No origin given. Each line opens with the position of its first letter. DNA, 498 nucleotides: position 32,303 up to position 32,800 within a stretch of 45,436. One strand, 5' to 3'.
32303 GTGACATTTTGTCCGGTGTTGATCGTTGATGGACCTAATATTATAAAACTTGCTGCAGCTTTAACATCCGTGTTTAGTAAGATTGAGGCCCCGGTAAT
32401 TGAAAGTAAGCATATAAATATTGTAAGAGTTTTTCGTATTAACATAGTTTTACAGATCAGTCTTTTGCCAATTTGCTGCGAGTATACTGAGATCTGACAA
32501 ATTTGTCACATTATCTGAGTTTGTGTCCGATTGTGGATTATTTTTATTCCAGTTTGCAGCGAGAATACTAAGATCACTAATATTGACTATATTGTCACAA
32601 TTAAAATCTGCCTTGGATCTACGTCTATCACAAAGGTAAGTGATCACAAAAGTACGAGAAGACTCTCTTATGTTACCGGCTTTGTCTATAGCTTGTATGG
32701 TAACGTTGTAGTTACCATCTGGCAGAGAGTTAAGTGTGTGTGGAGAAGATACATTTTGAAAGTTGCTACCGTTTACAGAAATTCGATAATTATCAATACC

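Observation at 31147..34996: Dockerin-tagged S8 protease next to a membrane-anchored cohesin-like protein: a possible two-gene surface-display module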

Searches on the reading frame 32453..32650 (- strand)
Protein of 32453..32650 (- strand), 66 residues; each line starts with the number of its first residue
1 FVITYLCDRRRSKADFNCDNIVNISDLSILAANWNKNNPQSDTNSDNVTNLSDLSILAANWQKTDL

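Call 44: search_solved_structures(query=A6, max_evalue=1, show_alignments=3)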
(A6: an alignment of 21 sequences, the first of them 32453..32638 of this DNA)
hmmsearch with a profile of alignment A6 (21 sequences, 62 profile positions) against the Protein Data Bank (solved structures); distinct sequences matched with E-value up to 1: 170 (the best 60 are shown).
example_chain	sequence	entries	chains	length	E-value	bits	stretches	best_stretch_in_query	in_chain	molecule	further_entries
2y3n_B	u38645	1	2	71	8.5e-15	57.4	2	6-37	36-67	CELLULOSOMAL FAMILY-48 PROCESSIVE GLYCOSIDE HYDROLASE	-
4fl4_A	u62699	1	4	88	5.5e-11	45.2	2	5-29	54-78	Glycoside hydrolase family 9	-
4cj0_A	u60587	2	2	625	5.6e-09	38.7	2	5-29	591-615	ENDOGLUCANASE D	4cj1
1clc_A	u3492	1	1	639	6e-09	38.7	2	5-29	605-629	ENDOGLUCANASE CELD; EC: 3.2.1.4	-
1daq_A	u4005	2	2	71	5.1e-08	35.7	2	8-32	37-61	ENDOGLUCANASE SS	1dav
2mte_A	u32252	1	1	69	6.1e-08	35.4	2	8-32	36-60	Cellulose 1,4-beta-cellobiosidase (reducing end) CelS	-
2jnk_A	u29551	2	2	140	8.8e-08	34.9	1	7-55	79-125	Hyalurononglucosaminidase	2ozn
1ohz_B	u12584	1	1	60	2.5e-07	33.5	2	10-28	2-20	ENDO-1,4-BETA-XYLANASE Y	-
2yik_A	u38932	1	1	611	7.3e-07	32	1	9-58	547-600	ENDOGLUCANASE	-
2vn6_B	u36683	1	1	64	1.2e-06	31.3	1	10-59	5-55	ENDOGLUCANASE A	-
2vn5_B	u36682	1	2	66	1.3e-06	31.1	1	10-59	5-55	ENDOGLUCANASE A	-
2ccl_B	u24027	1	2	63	1.6e-06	30.9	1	10-56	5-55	ENDO-1,4-BETA-XYLANASE Y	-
5nrk_B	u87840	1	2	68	2.5e-06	30.2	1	8-57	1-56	DocCel5: Type I dockerin repeat domain from A. cellulolyticus family 5 endoglucanase WP_01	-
5nrm_B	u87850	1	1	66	3.6e-06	29.7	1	8-57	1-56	DocCel5: Type I dockerin repeat domain from A. cellulolyticus family 5 endoglucanase WP_01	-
6kg9_A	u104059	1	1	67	4.4e-06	29.5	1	7-57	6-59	And cellulose-binding endoglucanase family 9 CelL ortholog dockerin domain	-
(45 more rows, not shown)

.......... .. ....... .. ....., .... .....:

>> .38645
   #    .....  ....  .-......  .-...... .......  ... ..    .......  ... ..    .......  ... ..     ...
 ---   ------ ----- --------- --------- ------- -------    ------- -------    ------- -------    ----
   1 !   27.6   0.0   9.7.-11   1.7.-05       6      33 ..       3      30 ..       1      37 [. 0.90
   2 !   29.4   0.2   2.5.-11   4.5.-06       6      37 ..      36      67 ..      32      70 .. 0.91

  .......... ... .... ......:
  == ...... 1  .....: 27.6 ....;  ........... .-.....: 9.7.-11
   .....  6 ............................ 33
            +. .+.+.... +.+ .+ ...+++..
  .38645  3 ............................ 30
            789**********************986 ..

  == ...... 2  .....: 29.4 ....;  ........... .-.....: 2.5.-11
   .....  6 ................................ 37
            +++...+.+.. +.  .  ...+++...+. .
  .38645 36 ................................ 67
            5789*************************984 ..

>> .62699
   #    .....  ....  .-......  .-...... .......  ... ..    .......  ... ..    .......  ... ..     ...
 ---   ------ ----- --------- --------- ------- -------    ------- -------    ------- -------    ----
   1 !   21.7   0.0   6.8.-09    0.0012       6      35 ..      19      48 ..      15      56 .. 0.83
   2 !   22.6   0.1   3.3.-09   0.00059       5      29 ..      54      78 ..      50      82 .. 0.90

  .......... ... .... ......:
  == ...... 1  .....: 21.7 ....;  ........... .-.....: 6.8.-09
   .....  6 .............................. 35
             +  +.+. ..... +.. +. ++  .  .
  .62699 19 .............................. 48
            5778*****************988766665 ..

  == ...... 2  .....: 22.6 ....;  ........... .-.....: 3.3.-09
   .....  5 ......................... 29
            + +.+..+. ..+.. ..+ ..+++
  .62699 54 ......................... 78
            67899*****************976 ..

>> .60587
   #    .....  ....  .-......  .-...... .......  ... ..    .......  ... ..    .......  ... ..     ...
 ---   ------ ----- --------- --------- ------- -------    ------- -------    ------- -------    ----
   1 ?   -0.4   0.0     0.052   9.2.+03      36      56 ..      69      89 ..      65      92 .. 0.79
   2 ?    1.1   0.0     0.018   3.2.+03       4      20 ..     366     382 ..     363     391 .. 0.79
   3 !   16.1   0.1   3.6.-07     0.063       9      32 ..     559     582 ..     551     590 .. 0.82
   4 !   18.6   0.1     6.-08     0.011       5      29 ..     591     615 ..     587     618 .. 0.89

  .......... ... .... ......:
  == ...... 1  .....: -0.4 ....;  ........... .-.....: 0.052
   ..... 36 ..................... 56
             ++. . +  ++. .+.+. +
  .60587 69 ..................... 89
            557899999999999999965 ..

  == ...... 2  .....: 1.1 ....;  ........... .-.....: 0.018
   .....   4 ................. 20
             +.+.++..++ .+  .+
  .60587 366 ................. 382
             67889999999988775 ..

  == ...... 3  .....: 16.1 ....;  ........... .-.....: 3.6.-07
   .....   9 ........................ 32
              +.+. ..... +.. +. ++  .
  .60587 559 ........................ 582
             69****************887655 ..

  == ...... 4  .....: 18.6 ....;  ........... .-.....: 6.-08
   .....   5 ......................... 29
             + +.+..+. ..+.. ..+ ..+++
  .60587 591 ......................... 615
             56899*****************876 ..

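Call 47: find_homologous_proteins(query=A6, max_evalue=0.001)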
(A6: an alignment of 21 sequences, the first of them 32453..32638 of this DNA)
Query A6 (21 sequences) (62 aa, profile of the alignment): 226 proteins with E <= 0.001 among 762 candidates; the best 120 are listed.
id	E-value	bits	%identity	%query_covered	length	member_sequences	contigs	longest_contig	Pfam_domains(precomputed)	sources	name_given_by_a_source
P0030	3.0e-19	86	40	81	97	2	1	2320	PF00404.25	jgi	jgi:hypothetical protein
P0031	3.1e-19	86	43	82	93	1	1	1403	PF00404.25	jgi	jgi:hypothetical protein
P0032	4.2e-19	86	49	77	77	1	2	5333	PF00404.25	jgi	jgi:hypothetical protein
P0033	6.1e-19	85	39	77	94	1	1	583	PF00404.25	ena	-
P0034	2.6e-18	83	43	89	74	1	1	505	PF00404.25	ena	-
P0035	3.3e-18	83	42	90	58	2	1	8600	PF00404.25,PF13833.13,PF00036.39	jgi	jgi:hypothetical protein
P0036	3.2e-17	80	53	81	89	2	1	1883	PF00404.25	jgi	-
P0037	4.1e-17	79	40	79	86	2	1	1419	PF00404.25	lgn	-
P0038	8.9e-17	78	36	81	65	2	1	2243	PF00404.25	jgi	-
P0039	9.0e-17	78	50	82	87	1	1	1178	PF00404.25,PF13833.13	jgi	jgi:hypothetical protein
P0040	1.3e-16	78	33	90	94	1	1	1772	PF00404.25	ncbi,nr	ncbi:hypothetical protein KAS31_05175, partial [Candidatus Parcubacteria bacterium]|nr:hypothetical 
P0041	1.3e-16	78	43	81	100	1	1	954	PF00404.25,PF00036.39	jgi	jgi:hypothetical protein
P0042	1.5e-16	78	48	77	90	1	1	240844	PF00404.25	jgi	jgi:hypothetical protein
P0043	2.3e-16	77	43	90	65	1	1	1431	PF00404.25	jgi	jgi:hypothetical protein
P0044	3.3e-16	76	51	77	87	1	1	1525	PF00404.25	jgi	jgi:hypothetical protein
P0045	4.4e-16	76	43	84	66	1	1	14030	PF00404.25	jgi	jgi:hypothetical protein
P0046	5.9e-16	76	41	79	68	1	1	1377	PF00404.25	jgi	jgi:hypothetical protein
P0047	6.8e-16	75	38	81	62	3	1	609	PF00404.25,PF13499.13,PF13833.13,PF00036.39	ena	-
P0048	7.7e-16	75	53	79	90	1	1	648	PF00404.25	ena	-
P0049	7.9e-16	75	50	77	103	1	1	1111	PF00404.25,PF13833.13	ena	-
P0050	1.2e-15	75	40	82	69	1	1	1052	PF00404.25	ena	-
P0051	1.8e-15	74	43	79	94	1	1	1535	PF00404.25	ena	-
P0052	1.9e-15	74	42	81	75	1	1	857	PF00404.25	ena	-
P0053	1.9e-15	74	44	82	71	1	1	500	PF00404.25,PF00036.39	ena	-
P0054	2.7e-15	73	49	79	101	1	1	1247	PF00404.25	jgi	jgi:hypothetical protein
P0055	3.8e-15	73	46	77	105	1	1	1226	PF00404.25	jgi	jgi:hypothetical protein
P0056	4.1e-15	73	39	79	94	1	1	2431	PF00404.25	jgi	jgi:hypothetical protein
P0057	4.3e-15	73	41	84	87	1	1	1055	PF00404.25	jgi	jgi:hypothetical protein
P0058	4.3e-15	73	40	77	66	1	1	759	PF00404.25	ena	-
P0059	5.0e-15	73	50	79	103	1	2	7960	PF00404.25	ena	-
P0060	7.2e-15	72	40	90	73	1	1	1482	PF00404.25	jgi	jgi:hypothetical protein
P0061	7.3e-15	72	44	77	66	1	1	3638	PF00404.25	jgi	-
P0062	8.6e-15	72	45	90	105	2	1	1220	PF00404.25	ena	-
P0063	8.6e-15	72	50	82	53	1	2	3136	PF00404.25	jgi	jgi:hypothetical protein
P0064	9.0e-15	72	41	82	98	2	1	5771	PF00404.25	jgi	jgi:hypothetical protein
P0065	1.2e-14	71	45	79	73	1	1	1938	PF00404.25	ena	-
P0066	1.2e-14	71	44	77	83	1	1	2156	PF00404.25,PF00036.39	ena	-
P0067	1.4e-14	71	43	87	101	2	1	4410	PF00404.25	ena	-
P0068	1.4e-14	71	46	84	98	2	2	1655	PF00404.25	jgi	jgi:hypothetical protein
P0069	1.8e-14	71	39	87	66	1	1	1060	PF00404.25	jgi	jgi:hypothetical protein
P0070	1.8e-14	71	46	81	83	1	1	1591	PF00404.25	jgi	jgi:hypothetical protein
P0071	2.0e-14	71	40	90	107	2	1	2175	PF00404.25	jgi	jgi:hypothetical protein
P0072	2.1e-14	71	41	97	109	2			PF00404.25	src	-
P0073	2.2e-14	71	39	79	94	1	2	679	PF00404.25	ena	-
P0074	3.7e-14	70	44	81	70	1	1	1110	PF00404.25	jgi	jgi:hypothetical protein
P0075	4.1e-14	70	40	76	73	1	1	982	PF00404.25,PF13202.13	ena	-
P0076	4.2e-14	70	37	89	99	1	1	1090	PF00404.25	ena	-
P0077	4.3e-14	70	39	79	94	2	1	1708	PF00404.25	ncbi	-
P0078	4.6e-14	70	43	79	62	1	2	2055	PF00404.25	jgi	jgi:hypothetical protein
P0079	7.0e-14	69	44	73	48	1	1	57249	PF00404.25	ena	-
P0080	7.4e-14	69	37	79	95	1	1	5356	PF00404.25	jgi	-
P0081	7.8e-14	69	41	81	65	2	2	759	PF00404.25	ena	-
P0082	9.0e-14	69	38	77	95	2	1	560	PF00404.25,PF00036.39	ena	-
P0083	9.1e-14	69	34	90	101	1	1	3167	PF00404.25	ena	-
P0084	1.5e-13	68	40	81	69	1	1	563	PF00404.25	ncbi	-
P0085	1.8e-13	68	43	79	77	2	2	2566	PF00404.25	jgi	jgi:hypothetical protein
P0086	1.9e-13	68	43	77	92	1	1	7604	PF00404.25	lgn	-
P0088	2.1e-13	67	57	37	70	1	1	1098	PF00404.25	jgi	-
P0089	2.4e-13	67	39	79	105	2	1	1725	PF00404.25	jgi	-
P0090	2.7e-13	67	38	77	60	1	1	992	PF00404.25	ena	-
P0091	2.7e-13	67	43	79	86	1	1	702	PF00404.25,PF00036.39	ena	-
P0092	3.0e-13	67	35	77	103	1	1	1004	PF00404.25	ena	-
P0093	3.1e-13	67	40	84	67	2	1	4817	PF00404.25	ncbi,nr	ncbi:MAG: hypothetical protein P8J32_08980, partial [bacterium]|nr:hypothetical protein [bacterium]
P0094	3.3e-13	67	38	77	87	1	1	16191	PF00404.25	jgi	jgi:hypothetical protein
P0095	4.1e-13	66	39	82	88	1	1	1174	PF00404.25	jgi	jgi:hypothetical protein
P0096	5.7e-13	66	41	77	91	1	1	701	PF00404.25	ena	-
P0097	5.8e-13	66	39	84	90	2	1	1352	PF00404.25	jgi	jgi:hypothetical protein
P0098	9.5e-13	65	39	77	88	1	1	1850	PF00404.25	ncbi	-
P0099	1.5e-12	65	43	37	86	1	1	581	PF00404.25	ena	-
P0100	2.3e-12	64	40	73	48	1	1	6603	PF00404.25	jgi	jgi:hypothetical protein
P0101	4.2e-12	63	38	77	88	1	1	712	PF00404.25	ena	-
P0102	4.3e-12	63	43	79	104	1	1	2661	PF00404.25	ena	-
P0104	9.7e-12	62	36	81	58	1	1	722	PF00404.25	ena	-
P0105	3.6e-11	60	36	81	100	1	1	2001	PF00404.25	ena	-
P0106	5.2e-11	60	38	89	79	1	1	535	PF00404.25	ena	-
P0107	6.0e-11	60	42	79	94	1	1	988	PF00404.25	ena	-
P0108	9.3e-11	59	38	77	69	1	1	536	PF00404.25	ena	-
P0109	9.4e-11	59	40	65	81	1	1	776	PF00404.25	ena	-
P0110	1.6e-10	58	40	79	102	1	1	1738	PF00404.25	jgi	-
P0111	1.7e-10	58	49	71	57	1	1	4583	PF00404.25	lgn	-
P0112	1.9e-10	58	42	81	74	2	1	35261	PF00404.25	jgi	-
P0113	2.2e-10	58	39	89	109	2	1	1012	PF00404.25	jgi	jgi:hypothetical protein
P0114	2.4e-10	58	38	81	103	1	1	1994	PF00404.25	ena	-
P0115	2.8e-10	57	45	82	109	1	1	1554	PF00404.25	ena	-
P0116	4.0e-10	57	35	95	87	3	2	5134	PF00404.25,PF13202.13,PF00036.39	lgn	-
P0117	4.3e-10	57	40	82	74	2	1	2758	PF00404.25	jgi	jgi:hypothetical protein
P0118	6.0e-10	56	36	89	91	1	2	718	PF00404.25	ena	-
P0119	6.2e-10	56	38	82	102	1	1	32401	PF00404.25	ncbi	ncbi:MAG: dockerin type I domain-containing protein [Phycisphaerae bacterium]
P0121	1.4e-9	55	39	79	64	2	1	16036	PF00404.25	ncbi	ncbi:MAG: hypothetical protein ACYS80_08530 [Planctomycetota bacterium]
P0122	1.5e-9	55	37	81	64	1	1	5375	PF00404.25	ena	-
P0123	1.6e-9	55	35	82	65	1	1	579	PF00404.25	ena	-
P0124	1.6e-9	55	35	84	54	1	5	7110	PF00404.25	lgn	-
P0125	1.8e-9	55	35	82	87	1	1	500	PF00404.25,PF13202.13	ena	-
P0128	2.4e-9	54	40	71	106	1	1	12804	PF00404.25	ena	-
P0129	2.5e-9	54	40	76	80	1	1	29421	PF00404.25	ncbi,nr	ncbi:MAG: PEP-CTERM sorting domain-containing protein [Pirellulales bacterium]|nr:PEP-CTERM sorting 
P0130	2.6e-9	54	39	77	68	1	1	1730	PF00404.25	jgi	-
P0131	2.7e-9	54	37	73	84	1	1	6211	PF00404.25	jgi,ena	-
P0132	3.0e-9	54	40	84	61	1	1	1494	PF00404.25,PF27083.1,PF13202.13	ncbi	ncbi:MAG: GC-type dockerin domain-anchored protein, partial [Phycisphaerales bacterium]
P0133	3.5e-9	54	35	82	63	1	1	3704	PF00404.25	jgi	-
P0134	3.6e-9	54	-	-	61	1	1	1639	PF01839.30,PF00404.25,PF13517.13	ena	-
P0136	4.3e-9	54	36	84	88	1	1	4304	PF00404.25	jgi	jgi:hypothetical protein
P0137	5.1e-9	53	33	82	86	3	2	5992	PF00404.25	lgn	-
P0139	8.1e-9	53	38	47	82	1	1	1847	PF00404.25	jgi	jgi:hypothetical protein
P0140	8.3e-9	53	41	56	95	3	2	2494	PF00404.25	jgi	-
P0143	1.5e-8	52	29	84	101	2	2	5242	PF01839.30,PF00404.25,PF13517.13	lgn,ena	-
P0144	1.7e-8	52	-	-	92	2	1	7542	PF01839.30,PF00404.25,PF13517.13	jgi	jgi:hypothetical protein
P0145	2.0e-8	52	32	85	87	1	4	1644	PF00404.25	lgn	-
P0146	2.3e-8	51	40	77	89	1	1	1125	PF00404.25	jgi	jgi:hypothetical protein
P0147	2.3e-8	51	31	84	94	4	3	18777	PF00404.25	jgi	jgi:hypothetical protein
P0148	2.3e-8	51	54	45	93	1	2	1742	PF00404.25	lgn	-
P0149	2.4e-8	51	31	90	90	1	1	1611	PF00404.25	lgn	-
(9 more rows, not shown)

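Call 50: search_solved_structures(query=window:32453-32650:-, max_evalue=10, show_alignments=2)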
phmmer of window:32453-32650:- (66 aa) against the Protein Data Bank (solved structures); distinct sequences matched with E-value up to 10: 8.
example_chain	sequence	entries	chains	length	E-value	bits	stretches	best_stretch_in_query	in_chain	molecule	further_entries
2y3n_B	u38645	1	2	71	4.9e-05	26.7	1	12-64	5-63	CELLULOSOMAL FAMILY-48 PROCESSIVE GLYCOSIDE HYDROLASE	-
5m2o_B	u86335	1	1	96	0.28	14.9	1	9-37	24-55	Group I Dockerin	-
4fl4_A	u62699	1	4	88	0.3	14.8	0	8-31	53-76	Glycoside hydrolase family 9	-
1clc_A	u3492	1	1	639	0.69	13.7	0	10-40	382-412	ENDOGLUCANASE CELD; EC: 3.2.1.4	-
4cj0_A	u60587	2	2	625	0.72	13.6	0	10-48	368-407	ENDOGLUCANASE D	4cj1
5m2s_B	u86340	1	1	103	1.2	12.9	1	14-39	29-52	Doc8: Type I dockerin repeat domain from family 9 glycoside hydrolase WP_009982745[Ruminoc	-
4dh2_B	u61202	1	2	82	1.4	12.7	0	14-30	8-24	Dockerin type 1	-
5n5p_B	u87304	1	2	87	1.7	12.4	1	14-42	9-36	Putative cellulosomal scaffoldin protein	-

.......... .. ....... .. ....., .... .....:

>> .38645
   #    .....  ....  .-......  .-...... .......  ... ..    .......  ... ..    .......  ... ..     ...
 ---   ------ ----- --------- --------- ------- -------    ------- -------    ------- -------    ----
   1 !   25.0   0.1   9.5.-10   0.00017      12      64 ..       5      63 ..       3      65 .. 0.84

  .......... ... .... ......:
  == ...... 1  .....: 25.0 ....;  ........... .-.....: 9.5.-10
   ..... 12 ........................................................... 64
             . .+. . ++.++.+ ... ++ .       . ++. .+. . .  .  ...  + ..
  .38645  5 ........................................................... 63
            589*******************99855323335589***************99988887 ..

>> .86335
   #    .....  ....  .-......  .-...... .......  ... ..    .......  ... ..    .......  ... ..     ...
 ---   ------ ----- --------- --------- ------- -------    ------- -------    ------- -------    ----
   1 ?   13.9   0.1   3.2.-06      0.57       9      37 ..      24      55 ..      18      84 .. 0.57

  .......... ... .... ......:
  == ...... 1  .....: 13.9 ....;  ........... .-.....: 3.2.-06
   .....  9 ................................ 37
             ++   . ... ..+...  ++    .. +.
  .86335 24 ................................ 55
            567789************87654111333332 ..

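Call 55: predict_structure(alignment_id=A7)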
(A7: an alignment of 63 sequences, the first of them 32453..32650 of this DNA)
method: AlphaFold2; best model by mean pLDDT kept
length: 66 residues; sequences in the alignment: 63
mean_pLDDT: 86.4   pTM: 0.71
mean pLDDT of the five models: 86.4, 85.9, 85.7, 85.4, 85.1
residues with pLDDT >= 90: 44; 70-90: 9; 50-70: 11; < 50: 2
segments of 3 or more residues with pLDDT < 50: none
pLDDT, mean of each block of 10 residues (from residue 1): 57 85 95 94 95 96 81
secondary structure, 60 per line:
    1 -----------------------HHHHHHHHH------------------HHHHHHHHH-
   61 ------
elements in order: H24-32 H51-59

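Call 60: fold_search(model_id=the predicted structure, library=pdb)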
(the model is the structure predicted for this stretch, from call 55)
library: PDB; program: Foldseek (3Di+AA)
matches with E <= 10: 21; with E <= 0.001: 0
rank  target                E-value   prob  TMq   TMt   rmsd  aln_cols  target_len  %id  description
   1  2y3n_B                1.4e-03  1.00  0.79  0.87   1.6        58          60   36  Type II cohesin-dockerin domain from Bacteroides cellolosolvens (released 2012-01-11)
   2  3kcp_A                9.0e-02  1.00  0.68  0.16   2.6        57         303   23  Crystal structure of interacting Clostridium thermocellum multimodular components (released 2010-02-09)
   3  5m0y_B                1.6e-01  1.00  0.64  0.28   1.2        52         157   21  Crystal Structure of the CohScaA-XDocCipB type II complex from Clostridium thermocellum at 1.5Angstrom resolution (released 2017-09-06)
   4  2y3n_D                3.1e-01  0.97  0.64  0.84   3.3        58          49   31  Type II cohesin-dockerin domain from Bacteroides cellolosolvens (released 2012-01-11)
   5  4fl4_L                3.3e-01  0.99  0.71  0.16   1.2        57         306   21  Scaffoldin conformation and dynamics revealed by a ternary complex from the Clostridium thermocellum cellulosome (released 2012-06-27)
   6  4wi0_B                3.6e-01  0.90  0.55  0.25   3.4        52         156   19  Crystal structure of Coh3ScaB-XDoc_M2ScaA complex: A C-terminal interface mutant of type II Cohesin-X-Dockerin complex (released 2015-10-07)
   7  2b59_B                3.8e-01  0.95  0.63  0.28   3.3        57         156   21  The type II cohesin dockerin complex (released 2005-10-11)
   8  4fl4_C                4.3e-01  0.97  0.66  0.15   3.3        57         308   21  Scaffoldin conformation and dynamics revealed by a ternary complex from the Clostridium thermocellum cellulosome (released 2012-06-27)
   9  5g5d_B                4.6e-01  0.90  0.58  0.26   2.6        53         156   21  Crystal Structure of the CohScaC2-XDocCipA type II complex from Clostridium thermocellum (released 2017-04-05)
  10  4u3s_B                5.3e-01  0.96  0.63  0.28   1.3        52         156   21  Crystal structure of Coh3ScaB-XDoc_M1ScaA complex: A N-terminal interface mutant of type II Cohesin-X-Dockerin complex (released 2015-07-29)
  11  2ozn_B                5.6e-01  0.97  0.67  0.35   1.4        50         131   26  The Cohesin-Dockerin Complex of NagJ and NagH from Clostridium perfringens (released 2008-05-06)
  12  4fl4_I                7.8e-01  0.94  0.64  0.15   1.2        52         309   21  Scaffoldin conformation and dynamics revealed by a ternary complex from the Clostridium thermocellum cellulosome (released 2012-06-27)
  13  5k39_B                8.9e-01  0.87  0.59  0.26   2.8        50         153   22  THE TYPE II COHESIN DOCKERIN COMPLEX FROM CLOSTRIDIUM THERMOCELLUM (released 2017-03-29)
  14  2vn5_B                1.7e+00  0.54  0.54  0.61   2.4        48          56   31  The Clostridium cellulolyticum dockerin displays a dual binding mode for its cohesin partner (released 2008-05-20)
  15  4fl4_D                2.9e+00  0.21  0.45  0.45   3.9        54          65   33  Scaffoldin conformation and dynamics revealed by a ternary complex from the Clostridium thermocellum cellulosome (released 2012-06-27)
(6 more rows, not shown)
